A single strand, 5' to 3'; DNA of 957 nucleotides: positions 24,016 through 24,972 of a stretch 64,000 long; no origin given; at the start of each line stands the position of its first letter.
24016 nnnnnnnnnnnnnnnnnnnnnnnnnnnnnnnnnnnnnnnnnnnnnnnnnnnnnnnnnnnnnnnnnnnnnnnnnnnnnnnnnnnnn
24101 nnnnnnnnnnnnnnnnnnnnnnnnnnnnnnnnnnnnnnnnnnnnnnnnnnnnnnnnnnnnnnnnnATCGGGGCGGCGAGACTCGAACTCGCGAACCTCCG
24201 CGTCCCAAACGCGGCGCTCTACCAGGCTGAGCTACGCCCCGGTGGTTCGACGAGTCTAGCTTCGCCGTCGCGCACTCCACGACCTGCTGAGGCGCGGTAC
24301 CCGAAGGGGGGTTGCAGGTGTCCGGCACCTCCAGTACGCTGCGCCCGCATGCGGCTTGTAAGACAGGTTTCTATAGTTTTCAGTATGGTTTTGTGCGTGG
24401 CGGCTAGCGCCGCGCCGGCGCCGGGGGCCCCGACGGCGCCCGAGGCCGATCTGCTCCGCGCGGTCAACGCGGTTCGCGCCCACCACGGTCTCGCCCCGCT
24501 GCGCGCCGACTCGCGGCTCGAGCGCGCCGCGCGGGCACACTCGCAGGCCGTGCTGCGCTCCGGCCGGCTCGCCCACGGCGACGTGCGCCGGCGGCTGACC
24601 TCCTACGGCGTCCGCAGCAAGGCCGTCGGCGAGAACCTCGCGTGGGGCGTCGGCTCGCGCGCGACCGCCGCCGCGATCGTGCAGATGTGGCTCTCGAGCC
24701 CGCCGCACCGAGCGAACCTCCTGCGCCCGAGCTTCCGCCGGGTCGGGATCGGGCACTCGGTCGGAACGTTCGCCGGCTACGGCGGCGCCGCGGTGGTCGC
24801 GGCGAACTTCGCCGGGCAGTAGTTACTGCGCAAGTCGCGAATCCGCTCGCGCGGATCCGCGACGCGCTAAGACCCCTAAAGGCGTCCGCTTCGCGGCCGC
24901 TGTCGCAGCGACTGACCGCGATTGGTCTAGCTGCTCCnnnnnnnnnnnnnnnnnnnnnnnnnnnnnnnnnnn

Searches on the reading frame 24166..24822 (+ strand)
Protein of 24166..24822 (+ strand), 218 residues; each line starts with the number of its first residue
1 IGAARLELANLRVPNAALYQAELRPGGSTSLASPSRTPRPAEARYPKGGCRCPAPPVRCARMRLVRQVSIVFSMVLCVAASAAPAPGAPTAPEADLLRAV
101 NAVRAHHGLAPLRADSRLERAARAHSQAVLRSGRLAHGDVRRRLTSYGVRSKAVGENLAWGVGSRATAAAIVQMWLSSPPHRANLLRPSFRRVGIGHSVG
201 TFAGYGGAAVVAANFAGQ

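Call 89: search_protein_families(library=pfam, proteins=[window:24166-24822:+], max_evalue=0.001)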
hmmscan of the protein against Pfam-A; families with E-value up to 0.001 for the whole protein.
window:24166-24822:+ (218 aa): 1 family
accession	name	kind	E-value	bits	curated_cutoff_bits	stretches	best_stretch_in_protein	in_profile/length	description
PF00188.32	CAP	-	7e-17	62.8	21.1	1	97-205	1-110/117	Cysteine-rich secretory protein family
